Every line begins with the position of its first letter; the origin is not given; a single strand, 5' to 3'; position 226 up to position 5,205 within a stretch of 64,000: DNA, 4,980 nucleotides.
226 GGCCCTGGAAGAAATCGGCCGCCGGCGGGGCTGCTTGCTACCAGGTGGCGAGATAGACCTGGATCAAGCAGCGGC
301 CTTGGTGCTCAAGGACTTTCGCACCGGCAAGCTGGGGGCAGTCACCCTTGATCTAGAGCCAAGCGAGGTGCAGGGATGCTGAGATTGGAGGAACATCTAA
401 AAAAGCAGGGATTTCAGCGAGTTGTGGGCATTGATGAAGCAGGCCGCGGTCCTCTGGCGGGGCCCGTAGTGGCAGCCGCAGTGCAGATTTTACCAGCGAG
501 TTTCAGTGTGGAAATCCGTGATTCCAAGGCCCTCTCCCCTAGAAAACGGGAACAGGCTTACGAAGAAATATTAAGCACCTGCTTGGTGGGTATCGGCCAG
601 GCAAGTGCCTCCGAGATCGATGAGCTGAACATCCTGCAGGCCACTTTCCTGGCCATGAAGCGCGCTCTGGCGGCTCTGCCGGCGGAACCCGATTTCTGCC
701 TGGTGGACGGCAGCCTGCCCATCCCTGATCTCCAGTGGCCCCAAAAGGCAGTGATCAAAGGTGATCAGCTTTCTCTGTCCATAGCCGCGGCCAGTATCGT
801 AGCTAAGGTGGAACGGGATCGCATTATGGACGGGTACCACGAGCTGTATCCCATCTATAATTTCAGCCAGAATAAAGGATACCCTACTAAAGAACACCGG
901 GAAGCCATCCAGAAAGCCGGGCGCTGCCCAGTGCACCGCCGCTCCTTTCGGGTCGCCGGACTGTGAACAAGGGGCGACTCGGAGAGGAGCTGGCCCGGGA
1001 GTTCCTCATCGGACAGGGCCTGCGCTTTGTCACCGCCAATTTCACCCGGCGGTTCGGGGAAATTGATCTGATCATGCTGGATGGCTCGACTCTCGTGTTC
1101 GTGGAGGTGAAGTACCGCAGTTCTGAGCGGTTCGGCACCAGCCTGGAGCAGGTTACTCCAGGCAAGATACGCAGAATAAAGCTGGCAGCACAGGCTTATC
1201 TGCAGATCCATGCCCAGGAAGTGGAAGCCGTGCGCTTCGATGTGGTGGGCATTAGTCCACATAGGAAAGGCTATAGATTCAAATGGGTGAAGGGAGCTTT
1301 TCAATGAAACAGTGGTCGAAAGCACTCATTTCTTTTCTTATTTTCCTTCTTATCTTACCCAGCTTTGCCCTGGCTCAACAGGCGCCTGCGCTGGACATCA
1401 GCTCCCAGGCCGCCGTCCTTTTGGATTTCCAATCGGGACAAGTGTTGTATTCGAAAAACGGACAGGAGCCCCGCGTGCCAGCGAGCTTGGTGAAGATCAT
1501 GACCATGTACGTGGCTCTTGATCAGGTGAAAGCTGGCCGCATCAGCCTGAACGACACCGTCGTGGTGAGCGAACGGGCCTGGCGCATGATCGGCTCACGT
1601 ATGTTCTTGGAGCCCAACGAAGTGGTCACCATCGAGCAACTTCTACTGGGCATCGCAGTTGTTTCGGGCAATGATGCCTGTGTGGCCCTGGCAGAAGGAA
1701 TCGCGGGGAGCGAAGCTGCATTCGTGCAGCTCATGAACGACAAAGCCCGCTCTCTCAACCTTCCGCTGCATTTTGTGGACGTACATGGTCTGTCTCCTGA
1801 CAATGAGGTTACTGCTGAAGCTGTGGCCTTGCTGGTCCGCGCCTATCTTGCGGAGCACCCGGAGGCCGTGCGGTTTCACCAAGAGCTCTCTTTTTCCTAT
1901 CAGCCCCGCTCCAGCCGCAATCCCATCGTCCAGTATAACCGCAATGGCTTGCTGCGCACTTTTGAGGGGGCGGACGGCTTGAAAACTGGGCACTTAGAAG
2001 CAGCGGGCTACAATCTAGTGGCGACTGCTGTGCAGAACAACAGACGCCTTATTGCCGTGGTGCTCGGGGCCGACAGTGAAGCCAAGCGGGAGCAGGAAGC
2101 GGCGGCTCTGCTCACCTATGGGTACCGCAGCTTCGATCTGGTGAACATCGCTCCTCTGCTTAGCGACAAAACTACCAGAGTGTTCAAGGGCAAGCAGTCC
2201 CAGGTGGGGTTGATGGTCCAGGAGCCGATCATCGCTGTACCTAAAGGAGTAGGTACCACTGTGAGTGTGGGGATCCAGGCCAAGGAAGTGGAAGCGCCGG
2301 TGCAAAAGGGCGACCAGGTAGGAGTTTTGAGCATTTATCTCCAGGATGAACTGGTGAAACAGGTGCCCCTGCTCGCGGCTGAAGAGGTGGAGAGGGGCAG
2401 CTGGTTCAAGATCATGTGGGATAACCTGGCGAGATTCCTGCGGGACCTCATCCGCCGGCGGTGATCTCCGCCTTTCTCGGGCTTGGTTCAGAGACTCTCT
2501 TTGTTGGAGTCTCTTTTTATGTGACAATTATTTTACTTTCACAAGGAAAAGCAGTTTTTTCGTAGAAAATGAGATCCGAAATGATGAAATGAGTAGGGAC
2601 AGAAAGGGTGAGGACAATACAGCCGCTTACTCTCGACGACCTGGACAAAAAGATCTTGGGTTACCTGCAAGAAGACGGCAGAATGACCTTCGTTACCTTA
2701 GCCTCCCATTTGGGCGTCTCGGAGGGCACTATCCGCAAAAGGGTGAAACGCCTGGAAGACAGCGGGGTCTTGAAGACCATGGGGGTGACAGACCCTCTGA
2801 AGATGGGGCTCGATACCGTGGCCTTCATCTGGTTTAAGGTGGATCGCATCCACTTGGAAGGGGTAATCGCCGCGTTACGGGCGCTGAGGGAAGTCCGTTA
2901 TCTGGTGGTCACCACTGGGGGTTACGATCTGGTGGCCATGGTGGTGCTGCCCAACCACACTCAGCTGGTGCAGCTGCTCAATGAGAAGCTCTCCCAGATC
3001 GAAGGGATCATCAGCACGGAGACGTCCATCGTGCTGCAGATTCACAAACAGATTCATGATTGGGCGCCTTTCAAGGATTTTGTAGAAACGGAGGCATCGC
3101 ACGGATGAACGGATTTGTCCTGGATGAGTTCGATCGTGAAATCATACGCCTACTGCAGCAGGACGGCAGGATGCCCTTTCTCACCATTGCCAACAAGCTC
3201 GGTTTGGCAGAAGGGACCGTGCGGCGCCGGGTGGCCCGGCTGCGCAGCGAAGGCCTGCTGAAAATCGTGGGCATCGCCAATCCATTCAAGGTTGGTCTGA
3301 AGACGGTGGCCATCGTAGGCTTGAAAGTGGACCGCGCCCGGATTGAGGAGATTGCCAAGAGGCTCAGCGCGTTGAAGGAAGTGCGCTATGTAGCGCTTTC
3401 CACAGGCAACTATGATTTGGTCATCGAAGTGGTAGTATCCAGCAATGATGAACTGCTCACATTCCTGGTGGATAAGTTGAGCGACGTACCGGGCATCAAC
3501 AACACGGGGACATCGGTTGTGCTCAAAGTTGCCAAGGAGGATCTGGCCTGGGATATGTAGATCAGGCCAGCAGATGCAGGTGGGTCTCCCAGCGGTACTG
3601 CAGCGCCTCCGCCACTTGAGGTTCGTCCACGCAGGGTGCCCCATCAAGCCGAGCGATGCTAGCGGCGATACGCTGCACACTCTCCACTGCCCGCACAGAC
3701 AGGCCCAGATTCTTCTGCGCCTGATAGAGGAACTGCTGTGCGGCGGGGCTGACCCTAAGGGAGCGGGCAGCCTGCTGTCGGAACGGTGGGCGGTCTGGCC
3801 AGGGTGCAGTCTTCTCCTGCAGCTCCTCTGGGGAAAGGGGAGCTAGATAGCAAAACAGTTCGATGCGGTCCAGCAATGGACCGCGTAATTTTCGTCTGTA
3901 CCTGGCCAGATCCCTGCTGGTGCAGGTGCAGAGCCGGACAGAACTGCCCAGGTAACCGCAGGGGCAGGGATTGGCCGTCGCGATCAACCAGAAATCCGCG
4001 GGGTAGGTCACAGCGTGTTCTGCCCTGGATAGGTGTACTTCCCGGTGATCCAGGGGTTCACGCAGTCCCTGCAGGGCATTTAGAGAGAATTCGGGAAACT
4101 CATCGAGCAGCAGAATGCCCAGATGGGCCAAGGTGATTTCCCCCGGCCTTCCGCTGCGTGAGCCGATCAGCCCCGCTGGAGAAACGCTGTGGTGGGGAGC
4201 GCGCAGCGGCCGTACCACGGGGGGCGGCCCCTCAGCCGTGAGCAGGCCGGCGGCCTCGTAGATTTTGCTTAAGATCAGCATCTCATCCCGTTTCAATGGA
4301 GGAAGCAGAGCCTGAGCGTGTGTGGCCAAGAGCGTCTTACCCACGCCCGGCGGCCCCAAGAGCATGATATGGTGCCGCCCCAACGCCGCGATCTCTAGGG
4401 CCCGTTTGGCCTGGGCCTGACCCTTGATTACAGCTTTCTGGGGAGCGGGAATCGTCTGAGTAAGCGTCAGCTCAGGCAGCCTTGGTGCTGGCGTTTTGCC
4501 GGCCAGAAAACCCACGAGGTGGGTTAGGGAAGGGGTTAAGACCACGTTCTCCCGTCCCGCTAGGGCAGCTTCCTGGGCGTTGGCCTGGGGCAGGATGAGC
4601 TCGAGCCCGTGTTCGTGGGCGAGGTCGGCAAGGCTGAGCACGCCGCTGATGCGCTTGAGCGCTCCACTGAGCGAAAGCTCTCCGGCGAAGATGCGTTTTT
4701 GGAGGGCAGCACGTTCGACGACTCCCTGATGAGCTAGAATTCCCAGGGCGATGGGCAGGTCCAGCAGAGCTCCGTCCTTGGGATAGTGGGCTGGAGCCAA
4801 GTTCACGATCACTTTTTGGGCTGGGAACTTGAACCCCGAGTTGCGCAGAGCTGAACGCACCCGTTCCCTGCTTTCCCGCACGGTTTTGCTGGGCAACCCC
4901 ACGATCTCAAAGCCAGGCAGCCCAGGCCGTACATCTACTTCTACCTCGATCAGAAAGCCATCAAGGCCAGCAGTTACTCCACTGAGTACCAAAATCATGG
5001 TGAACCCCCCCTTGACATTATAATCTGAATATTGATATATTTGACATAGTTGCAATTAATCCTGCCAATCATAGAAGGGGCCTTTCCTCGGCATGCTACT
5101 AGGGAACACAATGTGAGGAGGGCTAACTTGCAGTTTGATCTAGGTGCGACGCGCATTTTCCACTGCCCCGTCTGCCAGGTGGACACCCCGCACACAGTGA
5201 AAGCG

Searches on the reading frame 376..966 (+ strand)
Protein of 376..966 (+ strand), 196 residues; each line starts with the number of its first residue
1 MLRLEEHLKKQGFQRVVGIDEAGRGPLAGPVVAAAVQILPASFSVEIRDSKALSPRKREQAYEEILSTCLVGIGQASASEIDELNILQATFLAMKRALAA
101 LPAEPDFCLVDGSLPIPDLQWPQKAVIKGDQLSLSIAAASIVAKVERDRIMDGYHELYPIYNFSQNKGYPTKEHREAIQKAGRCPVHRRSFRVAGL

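Call 49: search_protein_families(library=pfam, proteins=[window:376-966:+], max_evalue=0.001)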
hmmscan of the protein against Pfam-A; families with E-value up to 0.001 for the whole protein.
window:376-966:+ (196 aa): 1 family
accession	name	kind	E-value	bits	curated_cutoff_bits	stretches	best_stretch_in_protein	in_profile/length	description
PF01351.25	RNase_HII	-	5.1e-39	134.7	25.8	1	17-192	1-197/199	Ribonuclease HII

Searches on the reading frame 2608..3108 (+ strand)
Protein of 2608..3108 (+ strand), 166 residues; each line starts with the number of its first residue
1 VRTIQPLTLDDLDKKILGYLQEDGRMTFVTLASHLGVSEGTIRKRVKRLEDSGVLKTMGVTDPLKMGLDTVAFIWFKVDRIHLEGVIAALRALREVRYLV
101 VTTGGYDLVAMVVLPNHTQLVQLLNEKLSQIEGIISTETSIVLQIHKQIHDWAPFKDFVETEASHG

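Call 49: search_protein_families(library=pfam, proteins=[window:2608-3108:+], max_evalue=0.001)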
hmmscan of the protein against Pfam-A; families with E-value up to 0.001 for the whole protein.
window:2608-3108:+ (166 aa): 12 families
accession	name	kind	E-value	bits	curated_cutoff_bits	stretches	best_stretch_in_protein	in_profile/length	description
PF13404.12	HTH_AsnC-type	-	1.8e-16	60.1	27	1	9-50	1-42/42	AsnC-type helix-turn-helix domain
PF13412.12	HTH_24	-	3.3e-16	59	21.9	1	9-56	1-48/48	Winged helix-turn-helix DNA-binding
PF01037.27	AsnC_trans_reg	-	1.2e-15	57.6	25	1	75-144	2-72/73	Lrp/AsnC ligand binding domain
PF08279.18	HTH_11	-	2.5e-07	30.9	25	1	15-54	4-44/55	HTH domain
PF22482.2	AsnC_trans_reg_3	-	1.1e-06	29.1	24.4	1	82-149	23-89/95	PF0864 C-terminal dimeric alpha+beta barrel domain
PF12840.13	HTH_20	-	1.7e-06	28.3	27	1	15-56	8-49/51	Helix-turn-helix domain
PF08220.18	HTH_DeoR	-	3.4e-06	27.1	21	1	14-56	3-45/57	DeoR-like helix-turn-helix domain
PF12802.13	MarR_2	-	9e-05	23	27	1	16-55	10-50/61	MarR family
PF01047.28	MarR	-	0.00025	21.3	24.6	1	16-54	8-46/59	MarR family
PF19187.6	HTH_PafC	-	0.00033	20.9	32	0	16-57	9-50/115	PafC helix-turn-helix domain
PF01022.26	HTH_5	-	0.00035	20.8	22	0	15-56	6-46/47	Bacterial regulatory protein, arsR family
PF22168.2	DIP2311-like_C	-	0.00049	20.8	27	0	10-59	4-53/63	Transcriptional regulator DIP2311-like, C-terminal domain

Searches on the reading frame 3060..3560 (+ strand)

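Call 49: search_protein_families(library=pfam, proteins=[window:3060-3560:+], max_evalue=0.001)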
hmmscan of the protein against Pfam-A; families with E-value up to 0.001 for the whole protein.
window:3060-3560:+ (166 aa): 9 families
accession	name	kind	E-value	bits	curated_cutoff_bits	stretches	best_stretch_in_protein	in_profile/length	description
PF13404.12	HTH_AsnC-type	-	4.2e-17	62.1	27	1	21-62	1-42/42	AsnC-type helix-turn-helix domain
PF01037.27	AsnC_trans_reg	-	1.8e-16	60.2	25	1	86-156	1-72/73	Lrp/AsnC ligand binding domain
PF13412.12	HTH_24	-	4e-14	52.4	21.9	1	21-68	1-48/48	Winged helix-turn-helix DNA-binding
PF22482.2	AsnC_trans_reg_3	-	1.5e-11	44.7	24.4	1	82-163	3-91/95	PF0864 C-terminal dimeric alpha+beta barrel domain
PF22451.2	NirdL-like_HTH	-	1.2e-05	25.2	27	1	25-66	1-45/47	Siroheme decarboxylase NirDL-like HTH domain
PF09339.16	HTH_IclR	-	5.1e-05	23.4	22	1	28-67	8-48/52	IclR helix-turn-helix domain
PF08279.18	HTH_11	-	5.9e-05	23.3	25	1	27-74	4-51/55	HTH domain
PF12840.13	HTH_20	-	0.00017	21.9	27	1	26-69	7-50/51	Helix-turn-helix domain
PF04545.22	Sigma70_r4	-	0.00049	20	24.1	0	21-60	5-43/50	Sigma-70, region 4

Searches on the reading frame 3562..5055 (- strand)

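Call 49: search_protein_families(library=pfam, proteins=[window:3562-5055:-], max_evalue=0.001)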
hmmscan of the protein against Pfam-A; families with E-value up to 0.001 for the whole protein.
window:3562-5055:- (497 aa): 7 families
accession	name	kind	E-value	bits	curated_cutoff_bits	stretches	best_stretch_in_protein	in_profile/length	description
PF01078.27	Mg_chelatase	-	6e-71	238.5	20.3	1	210-410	5-205/207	Magnesium chelatase, subunit ChlI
PF13541.12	ChlI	-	7.4e-41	139.3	27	1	38-159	1-121/121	Subunit ChlI of Mg-chelatase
PF13335.12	Mg_chelatase_C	-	9.4e-11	42.6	26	1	428-488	34-94/94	Magnesium chelatase, subunit ChlI C-terminal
PF07728.20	AAA_5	-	4.4e-09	36.9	22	0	229-252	1-24/139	AAA domain (dynein-related subfamily)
PF00493.29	MCM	-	1.6e-06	27.8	23.3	0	304-367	114-177/224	MCM P-loop domain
PF00158.32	Sigma54_activat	-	0.00012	22.3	20.2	0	298-359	80-139/168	Sigma-54 interaction domain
PF17855.7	MCM_lid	-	0.00067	20.5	27.4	0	446-486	41-81/87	MCM AAA-lid domain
